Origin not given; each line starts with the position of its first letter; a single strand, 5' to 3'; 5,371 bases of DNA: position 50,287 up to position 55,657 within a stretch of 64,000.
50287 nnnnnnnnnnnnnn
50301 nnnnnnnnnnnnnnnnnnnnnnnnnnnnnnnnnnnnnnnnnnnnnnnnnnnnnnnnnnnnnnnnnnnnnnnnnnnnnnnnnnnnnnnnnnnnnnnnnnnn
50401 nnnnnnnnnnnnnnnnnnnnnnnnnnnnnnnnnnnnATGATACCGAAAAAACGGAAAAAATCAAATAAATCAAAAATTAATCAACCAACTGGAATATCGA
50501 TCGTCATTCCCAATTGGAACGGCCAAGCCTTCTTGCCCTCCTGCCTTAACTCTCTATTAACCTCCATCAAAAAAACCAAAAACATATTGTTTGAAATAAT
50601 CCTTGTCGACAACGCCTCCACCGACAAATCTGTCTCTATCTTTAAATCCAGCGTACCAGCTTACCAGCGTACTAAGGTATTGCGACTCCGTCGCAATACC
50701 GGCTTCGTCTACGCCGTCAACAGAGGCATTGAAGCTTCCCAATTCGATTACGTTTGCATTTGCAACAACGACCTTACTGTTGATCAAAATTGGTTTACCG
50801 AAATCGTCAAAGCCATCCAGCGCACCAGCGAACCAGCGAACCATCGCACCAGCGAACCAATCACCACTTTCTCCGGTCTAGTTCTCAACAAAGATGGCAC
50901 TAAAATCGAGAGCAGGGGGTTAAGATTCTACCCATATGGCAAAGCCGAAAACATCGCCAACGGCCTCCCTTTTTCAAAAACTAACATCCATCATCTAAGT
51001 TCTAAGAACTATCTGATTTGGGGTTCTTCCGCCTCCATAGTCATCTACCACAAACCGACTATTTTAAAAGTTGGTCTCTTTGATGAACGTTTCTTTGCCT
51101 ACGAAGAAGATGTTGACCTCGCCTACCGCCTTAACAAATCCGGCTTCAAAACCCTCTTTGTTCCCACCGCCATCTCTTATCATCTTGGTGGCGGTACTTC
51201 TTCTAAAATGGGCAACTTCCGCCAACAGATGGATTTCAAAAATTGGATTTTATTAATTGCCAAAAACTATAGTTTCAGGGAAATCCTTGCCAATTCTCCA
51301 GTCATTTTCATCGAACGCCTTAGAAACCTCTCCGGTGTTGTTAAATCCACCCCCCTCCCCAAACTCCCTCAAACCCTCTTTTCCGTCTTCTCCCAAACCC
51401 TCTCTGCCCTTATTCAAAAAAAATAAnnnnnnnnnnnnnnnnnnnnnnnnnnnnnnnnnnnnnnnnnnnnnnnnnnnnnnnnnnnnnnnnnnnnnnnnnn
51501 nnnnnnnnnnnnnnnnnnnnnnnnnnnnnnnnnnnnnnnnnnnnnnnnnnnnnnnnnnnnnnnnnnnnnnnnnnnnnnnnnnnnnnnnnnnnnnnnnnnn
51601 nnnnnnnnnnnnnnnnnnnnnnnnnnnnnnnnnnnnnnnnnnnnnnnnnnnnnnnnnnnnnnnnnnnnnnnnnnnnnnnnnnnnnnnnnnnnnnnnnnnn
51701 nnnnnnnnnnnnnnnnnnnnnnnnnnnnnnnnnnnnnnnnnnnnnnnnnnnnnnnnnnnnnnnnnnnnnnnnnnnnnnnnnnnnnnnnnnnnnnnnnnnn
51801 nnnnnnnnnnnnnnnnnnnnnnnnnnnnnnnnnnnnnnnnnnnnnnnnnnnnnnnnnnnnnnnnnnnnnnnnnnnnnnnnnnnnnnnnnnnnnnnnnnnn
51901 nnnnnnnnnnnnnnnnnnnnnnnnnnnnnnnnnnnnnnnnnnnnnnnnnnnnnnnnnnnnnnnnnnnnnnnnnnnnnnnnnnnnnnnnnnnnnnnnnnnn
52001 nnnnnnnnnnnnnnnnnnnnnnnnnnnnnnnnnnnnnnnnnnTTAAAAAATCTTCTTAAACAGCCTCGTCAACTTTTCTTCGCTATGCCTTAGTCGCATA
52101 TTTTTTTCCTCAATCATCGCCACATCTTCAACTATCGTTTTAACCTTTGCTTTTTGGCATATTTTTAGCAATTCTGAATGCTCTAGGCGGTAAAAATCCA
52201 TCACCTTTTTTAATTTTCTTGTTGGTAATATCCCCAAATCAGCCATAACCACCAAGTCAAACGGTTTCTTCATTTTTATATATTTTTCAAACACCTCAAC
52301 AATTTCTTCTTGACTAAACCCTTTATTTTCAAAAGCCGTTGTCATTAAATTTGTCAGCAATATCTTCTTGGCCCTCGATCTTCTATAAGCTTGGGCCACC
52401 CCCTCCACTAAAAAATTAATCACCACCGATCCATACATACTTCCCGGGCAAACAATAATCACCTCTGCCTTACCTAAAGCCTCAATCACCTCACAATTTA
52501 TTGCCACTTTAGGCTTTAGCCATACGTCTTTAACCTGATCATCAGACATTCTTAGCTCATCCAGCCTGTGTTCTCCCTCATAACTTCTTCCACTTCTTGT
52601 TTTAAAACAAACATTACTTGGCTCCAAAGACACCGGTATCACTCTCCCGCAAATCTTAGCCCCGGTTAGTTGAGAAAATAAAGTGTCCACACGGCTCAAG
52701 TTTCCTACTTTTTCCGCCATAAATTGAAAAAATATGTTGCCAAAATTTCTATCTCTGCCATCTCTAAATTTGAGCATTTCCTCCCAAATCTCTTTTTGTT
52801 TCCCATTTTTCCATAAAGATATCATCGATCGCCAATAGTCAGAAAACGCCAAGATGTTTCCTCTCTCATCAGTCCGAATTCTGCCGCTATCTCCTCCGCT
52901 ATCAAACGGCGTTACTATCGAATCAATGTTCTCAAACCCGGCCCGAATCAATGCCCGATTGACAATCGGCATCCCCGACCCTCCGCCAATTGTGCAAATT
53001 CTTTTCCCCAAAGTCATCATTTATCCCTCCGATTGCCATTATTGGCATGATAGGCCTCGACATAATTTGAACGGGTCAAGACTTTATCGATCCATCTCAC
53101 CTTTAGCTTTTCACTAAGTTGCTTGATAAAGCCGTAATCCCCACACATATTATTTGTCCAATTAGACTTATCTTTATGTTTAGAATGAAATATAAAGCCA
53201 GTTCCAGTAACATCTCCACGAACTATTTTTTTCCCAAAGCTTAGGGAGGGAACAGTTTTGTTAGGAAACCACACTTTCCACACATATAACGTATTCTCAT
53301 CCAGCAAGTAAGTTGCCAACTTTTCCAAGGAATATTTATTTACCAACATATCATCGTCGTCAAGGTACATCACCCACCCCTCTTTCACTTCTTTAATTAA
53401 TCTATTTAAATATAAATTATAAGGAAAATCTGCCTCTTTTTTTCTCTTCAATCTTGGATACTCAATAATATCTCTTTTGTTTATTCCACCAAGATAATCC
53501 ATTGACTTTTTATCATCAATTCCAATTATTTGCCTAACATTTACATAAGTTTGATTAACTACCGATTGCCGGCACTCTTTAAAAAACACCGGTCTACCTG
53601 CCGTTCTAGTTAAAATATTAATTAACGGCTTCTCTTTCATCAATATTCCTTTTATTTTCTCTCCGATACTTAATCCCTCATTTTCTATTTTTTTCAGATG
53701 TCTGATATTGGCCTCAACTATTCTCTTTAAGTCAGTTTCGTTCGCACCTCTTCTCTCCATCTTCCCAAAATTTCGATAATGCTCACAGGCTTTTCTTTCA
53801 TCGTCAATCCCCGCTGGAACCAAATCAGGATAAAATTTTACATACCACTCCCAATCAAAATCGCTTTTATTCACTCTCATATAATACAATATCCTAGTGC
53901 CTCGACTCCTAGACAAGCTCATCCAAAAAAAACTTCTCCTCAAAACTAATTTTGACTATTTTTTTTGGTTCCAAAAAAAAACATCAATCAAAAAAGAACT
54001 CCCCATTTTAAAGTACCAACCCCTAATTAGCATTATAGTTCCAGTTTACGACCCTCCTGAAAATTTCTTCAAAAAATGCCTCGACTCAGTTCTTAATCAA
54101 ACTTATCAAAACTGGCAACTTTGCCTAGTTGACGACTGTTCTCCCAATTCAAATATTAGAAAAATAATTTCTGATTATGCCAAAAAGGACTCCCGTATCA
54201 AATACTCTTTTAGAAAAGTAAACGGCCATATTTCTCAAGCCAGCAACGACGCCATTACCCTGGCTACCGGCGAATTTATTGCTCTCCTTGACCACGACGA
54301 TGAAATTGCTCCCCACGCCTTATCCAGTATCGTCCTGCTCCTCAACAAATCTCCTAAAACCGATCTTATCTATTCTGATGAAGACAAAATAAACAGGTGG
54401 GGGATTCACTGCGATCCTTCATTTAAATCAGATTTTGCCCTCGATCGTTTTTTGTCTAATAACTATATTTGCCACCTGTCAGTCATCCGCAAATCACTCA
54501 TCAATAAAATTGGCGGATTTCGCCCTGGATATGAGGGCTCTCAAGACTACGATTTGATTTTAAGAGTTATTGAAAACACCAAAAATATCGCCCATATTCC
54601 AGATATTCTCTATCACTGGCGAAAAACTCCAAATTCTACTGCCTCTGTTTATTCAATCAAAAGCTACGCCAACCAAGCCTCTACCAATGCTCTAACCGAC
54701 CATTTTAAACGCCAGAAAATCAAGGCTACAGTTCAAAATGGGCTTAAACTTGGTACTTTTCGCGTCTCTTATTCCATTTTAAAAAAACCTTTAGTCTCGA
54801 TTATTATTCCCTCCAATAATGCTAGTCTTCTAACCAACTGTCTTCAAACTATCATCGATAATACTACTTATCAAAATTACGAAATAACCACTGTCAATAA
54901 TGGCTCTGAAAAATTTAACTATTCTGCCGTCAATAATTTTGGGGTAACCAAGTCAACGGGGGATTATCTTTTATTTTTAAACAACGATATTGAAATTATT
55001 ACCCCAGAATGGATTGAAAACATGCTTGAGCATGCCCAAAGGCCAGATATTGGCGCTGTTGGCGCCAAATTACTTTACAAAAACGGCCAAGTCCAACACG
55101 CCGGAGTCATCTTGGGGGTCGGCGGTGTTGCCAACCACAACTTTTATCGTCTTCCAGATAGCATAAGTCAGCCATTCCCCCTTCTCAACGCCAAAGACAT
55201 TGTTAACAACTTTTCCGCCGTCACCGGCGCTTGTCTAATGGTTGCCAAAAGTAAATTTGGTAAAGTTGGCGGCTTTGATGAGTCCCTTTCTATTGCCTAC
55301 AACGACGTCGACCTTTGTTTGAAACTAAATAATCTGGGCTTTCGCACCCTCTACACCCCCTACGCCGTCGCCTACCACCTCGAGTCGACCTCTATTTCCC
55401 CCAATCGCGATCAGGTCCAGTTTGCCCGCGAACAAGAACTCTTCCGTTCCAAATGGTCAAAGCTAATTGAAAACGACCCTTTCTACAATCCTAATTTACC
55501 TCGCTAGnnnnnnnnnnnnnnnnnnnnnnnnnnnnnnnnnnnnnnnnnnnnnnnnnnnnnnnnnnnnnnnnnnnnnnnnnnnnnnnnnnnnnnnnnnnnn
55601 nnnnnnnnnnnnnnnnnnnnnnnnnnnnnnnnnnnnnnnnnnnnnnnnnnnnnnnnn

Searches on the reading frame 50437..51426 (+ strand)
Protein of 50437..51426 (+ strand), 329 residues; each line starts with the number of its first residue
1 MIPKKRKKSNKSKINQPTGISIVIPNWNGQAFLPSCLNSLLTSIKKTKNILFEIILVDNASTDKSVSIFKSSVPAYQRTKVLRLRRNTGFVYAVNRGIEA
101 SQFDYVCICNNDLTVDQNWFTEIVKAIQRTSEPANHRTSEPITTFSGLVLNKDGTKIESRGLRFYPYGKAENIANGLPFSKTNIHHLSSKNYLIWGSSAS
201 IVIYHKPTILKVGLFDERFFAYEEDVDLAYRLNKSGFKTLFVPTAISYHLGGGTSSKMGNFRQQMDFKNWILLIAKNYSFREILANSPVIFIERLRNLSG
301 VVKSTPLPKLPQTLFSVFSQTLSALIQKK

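Call 9: search_protein_families(library=pfam, proteins=[window:50437-51426:+], max_evalue=0.001)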
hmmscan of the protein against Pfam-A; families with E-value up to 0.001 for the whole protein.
window:50437-51426:+ (329 aa): 4 families
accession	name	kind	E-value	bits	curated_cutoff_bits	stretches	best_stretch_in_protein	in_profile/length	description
PF00535.33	Glycos_transf_2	-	5.3e-24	85.5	23.3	1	21-130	1-106/168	Glycosyl transferase family 2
PF13641.12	Glyco_tranf_2_3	-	1.6e-11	45.1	27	1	18-264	2-223/230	Glycosyltransferase like family 2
PF10111.15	Glyco_tranf_2_2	-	1.6e-09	38.1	27.3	1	49-278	27-239/276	Glycosyltransferase like family 2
PF13632.12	Glyco_trans_2_3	-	0.00055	20.2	27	1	203-272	78-143/198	Glycosyl transferase family group 2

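Call 43: search_protein_families(library=ncbifam, proteins=[window:50437-51426:+], max_evalue=0.00001)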
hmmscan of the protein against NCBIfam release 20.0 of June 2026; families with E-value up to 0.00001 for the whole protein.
window:50437-51426:+ (329 aa): 13 families
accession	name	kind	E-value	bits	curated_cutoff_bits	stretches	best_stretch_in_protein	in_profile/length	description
TIGR03965.1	mycofact_glyco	equivalog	9.1e-19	67.7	280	1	15-129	71-181/467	mycofactocin biosynthesis glycosyltransferase MftF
NF041875.1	EPS_EpsD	equivalog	3.3e-18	66.2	370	2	206-250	164-207/325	exopolysaccharide biosynthesis glycosyltransferase EpsD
TIGR03937.1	PgaC_IcaA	equivalog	5.8e-16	58.4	422.3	1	6-131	33-154/407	poly-beta-1,6-N-acetyl-D-glucosamine synthase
NF038302.1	EPS_HpsE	equivalog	4.3e-15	55.5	300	1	20-129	3-113/307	hormogonium polysaccharide biosynthesis glycosyltransferase HpsE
NF007482.0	PRK10073.1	equivalog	5.4e-15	55.2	423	1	16-125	4-108/334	glycosyltransferase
TIGR03111.1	glyc2_xrt_Gpos1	hypoth_equivalog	1.4e-13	50.4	363.95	1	4-235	35-251/439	TIGR03111 family XrtG-associated glycosyltransferase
NF047683.1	TeichurnBiosyTuaG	equivalog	2.8e-10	40.2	400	1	17-125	5-109/252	teichuronic acid biosynthesis protein TuaG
TIGR04283.1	glyco_like_mftF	equivalog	6.4e-10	39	182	1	20-132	1-102/221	TIGR04283 family arsenosugar biosynthesis glycosyltransferase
NF047588.1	GlcsyltransPgfSStrep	equivalog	1.8e-08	34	500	1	20-128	3-111/308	glycosyltransferase PgfS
NF007986.1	PRK10714.1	equivalog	2.5e-08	33.3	529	1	19-128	7-113/316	undecaprenyl-phosphate 4-deoxy-4-formamido-L-arabinose transferase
TIGR01556.1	rhamnosyltran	subfamily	2.6e-08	33.4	200.55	0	38-129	8-100/281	rhamnosyltransferase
NF038299.1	EPS_HpsN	equivalog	1.2e-07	31.1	425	1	20-280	3-256/317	hormogonium polysaccharide biosynthesis glycosyltransferase HpsN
TIGR03469.1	HpnB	hypoth_equivalog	2.3e-06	26.9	379.25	1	12-129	38-162/386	hopene-associated glycosyltransferase HpnB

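Call 78: search_solved_structures(query=window:50437-51426:+, max_evalue=0.001)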
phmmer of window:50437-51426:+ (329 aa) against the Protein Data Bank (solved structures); distinct sequences matched with E-value up to 0.001: 15.
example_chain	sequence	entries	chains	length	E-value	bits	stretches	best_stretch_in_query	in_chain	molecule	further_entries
2z87_A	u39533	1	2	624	2.4e-09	39.7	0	18-123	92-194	Chondroitin synthase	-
2z86_A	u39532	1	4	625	2.4e-09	39.7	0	18-123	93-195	Chondroitin synthase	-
3bcv_A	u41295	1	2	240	2.7e-09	39.6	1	20-129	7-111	Putative glycosyltransferase protein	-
5hea_A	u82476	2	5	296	4.5e-07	32.3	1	20-127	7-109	Putative glycosyltransferase (GalT1)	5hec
8vh7_A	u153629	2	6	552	1.8e-06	30.3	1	20-112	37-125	Heparosan synthase B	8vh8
8viw_A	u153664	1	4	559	1.9e-06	30.2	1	20-112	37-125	Heparosan synthase B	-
6p61_A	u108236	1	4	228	6.1e-06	28.5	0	17-120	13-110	Glycosyltransferase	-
5eke_A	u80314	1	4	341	8.7e-05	24.8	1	15-116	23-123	Uncharacterized glycosyltransferase sll0501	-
5ekp_C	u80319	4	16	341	8.7e-05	24.8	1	15-116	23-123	Uncharacterized glycosyltransferase sll0501 | Glycosyltransferase sll0501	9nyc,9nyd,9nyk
9nye_A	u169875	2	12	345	9e-05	24.7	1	15-116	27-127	Glycosyltransferase sll0501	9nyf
9bhc_C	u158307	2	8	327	0.00057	22.1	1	20-114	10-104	Undecaprenyl-phosphate 4-deoxy-4-formamido-L-arabinose transferase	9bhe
3l7j_A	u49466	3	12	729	0.00065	21.9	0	20-111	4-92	Teichoic acid biosynthesis protein F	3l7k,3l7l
3l7m_A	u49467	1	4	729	0.00066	21.9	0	20-111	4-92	Teichoic acid biosynthesis protein F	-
3l7i_A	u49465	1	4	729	0.00066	21.9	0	20-111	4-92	Teichoic acid biosynthesis protein F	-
8vxh_A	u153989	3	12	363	0.00067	21.9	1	20-114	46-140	Undecaprenyl-phosphate 4-deoxy-4-formamido-L-arabinose transferase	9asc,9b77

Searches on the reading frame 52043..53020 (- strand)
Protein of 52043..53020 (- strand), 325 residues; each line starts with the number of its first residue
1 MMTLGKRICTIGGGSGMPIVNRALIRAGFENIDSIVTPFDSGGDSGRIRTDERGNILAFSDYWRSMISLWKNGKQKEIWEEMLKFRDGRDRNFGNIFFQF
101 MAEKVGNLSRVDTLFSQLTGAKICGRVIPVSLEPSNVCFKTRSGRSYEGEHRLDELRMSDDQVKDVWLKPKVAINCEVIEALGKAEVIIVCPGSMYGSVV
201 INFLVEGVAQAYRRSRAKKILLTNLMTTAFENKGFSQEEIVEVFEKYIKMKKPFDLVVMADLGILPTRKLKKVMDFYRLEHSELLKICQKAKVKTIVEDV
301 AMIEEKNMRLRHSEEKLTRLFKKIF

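Call 9: search_protein_families(library=pfam, proteins=[window:52043-53020:-], max_evalue=0.001)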
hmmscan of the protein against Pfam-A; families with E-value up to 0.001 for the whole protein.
window:52043-53020:- (325 aa): 1 family
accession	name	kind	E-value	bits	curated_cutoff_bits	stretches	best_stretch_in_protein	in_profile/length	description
PF01933.23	CofD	-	3.5e-39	135.2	30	1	8-287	1-272/290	2-phospho-L-lactate transferase CofD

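Call 43: search_protein_families(library=ncbifam, proteins=[window:52043-53020:-], max_evalue=0.00001)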
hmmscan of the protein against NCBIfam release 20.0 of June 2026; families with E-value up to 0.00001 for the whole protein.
window:52043-53020:- (325 aa): 2 families
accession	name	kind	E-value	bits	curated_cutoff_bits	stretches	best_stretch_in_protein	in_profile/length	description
TIGR01826.1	CofD_related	subfamily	4e-43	148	196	1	8-324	1-308/310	uridine diphosphate-N-acetylglucosamine-binding protein YvcK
TIGR04357.1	CofD_rel_GAK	hypoth_equivalog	4.5e-18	65.8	340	1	93-253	138-306/368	GAK system CofD-like protein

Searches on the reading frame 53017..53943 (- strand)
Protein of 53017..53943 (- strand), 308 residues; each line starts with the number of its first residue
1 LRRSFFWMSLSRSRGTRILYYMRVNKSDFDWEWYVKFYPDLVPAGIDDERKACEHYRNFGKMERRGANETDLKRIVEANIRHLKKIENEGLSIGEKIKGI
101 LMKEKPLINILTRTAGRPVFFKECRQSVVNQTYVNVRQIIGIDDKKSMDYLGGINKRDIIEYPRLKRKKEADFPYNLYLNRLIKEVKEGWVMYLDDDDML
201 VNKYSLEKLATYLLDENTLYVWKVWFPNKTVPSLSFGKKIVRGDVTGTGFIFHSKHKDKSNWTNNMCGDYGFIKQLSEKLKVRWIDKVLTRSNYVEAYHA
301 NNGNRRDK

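Call 43: search_protein_families(library=ncbifam, proteins=[window:53017-53943:-], max_evalue=0.00001)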
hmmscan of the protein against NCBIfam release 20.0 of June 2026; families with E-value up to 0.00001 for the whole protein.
window:53017-53943:- (308 aa): 0 families

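Call 66: search_protein_families(library=pfam, proteins=[window:53017-53943:-], max_evalue=1)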
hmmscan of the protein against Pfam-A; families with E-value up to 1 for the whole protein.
window:53017-53943:- (308 aa): 2 families
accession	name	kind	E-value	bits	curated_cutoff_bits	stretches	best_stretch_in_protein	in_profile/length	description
PF00535.33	Glycos_transf_2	-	6.7e-05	23.3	23.3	1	120-224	12-114/168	Glycosyl transferase family 2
PF13704.12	Glyco_tranf_2_4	-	0.17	12.8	27.5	1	157-204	40-88/98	Glycosyl transferase family 2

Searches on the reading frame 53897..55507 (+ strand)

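Call 11: search_protein_families(library=pfam, proteins=[window:53897-55507:+], max_evalue=0.001)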
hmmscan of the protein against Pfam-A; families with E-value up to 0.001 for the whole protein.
window:53897-55507:+ (536 aa): 5 families
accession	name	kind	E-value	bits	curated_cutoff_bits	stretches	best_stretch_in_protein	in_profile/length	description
PF00535.33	Glycos_transf_2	-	6.5e-41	140.5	23.3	2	45-205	1-167/168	Glycosyl transferase family 2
PF10111.15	Glyco_tranf_2_2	-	2.3e-18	67.1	27.3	2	320-502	47-224/276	Glycosyltransferase like family 2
PF13641.12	Glyco_tranf_2_3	-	9.3e-14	52.4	27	2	362-500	93-217/230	Glycosyltransferase like family 2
PF13712.12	Glyco_tranf_2_5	-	4.3e-09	36.8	27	1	301-484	1-177/210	Glycosyltransferase like family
PF13632.12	Glyco_trans_2_3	-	7.2e-08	32.9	27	0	442-496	72-125/198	Glycosyl transferase family group 2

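Call 43: search_protein_families(library=ncbifam, proteins=[window:53897-55507:+], max_evalue=0.00001)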
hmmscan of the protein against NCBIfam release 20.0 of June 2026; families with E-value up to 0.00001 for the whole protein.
window:53897-55507:+ (536 aa): 17 families
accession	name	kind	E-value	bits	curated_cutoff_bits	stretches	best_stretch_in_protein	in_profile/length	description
NF047683.1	TeichurnBiosyTuaG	equivalog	5.2e-30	104.9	400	1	39-247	3-209/252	teichuronic acid biosynthesis protein TuaG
TIGR03965.1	mycofact_glyco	equivalog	3.5e-24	85.5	280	1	441-498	228-284/467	mycofactocin biosynthesis glycosyltransferase MftF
NF007482.0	PRK10073.1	equivalog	1.2e-23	83.6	423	1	41-157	5-117/334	glycosyltransferase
TIGR04017.1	WcaA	equivalog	6.7e-22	78.4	495.75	1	41-226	4-190/279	colanic acid biosynthesis glycosyltransferase WcaA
NF007453.0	PRK10018.1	equivalog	1.1e-21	77.7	382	1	39-226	3-191/280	colanic acid biosynthesis glycosyltransferase WcaA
TIGR03937.1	PgaC_IcaA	equivalog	5.6e-21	75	422.3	1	20-155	22-156/407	poly-beta-1,6-N-acetyl-D-glucosamine synthase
NF041875.1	EPS_EpsD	equivalog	6.4e-20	71.8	370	0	448-497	161-209/325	exopolysaccharide biosynthesis glycosyltransferase EpsD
NF053739.1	GlytfEpsEBac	equivalog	2.5e-19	69.3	450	1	42-243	1-204/265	glycosyltransferase EpsE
NF038299.1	EPS_HpsN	equivalog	4.5e-18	65.3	425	2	42-144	1-101/317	hormogonium polysaccharide biosynthesis glycosyltransferase HpsN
NF050050.1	ProtGlycPglI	equivalog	5e-18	65.5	500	1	42-149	2-108/306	GalNAc(5)-diNAcBac-PP-undecaprenol beta-1,3-glucosyltransferase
TIGR04242.1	nodulat_NodC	equivalog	9.1e-17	61.1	550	1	30-147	36-154/395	chitooligosaccharide synthase NodC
NF041394.1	GtaseAglG_Halo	equivalog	2.9e-13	49.8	440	1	45-142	4-100/304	glucosyl-dolichyl phosphate glucuronosyltransferase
TIGR03111.1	glyc2_xrt_Gpos1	hypoth_equivalog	4.5e-13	48.8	363.95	1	23-155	30-162/439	TIGR03111 family XrtG-associated glycosyltransferase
NF038302.1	EPS_HpsE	equivalog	3.4e-10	39.4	300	1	45-154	4-116/307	hormogonium polysaccharide biosynthesis glycosyltransferase HpsE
TIGR04283.1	glyco_like_mftF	equivalog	4e-10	39.7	182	0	44-149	1-97/221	TIGR04283 family arsenosugar biosynthesis glycosyltransferase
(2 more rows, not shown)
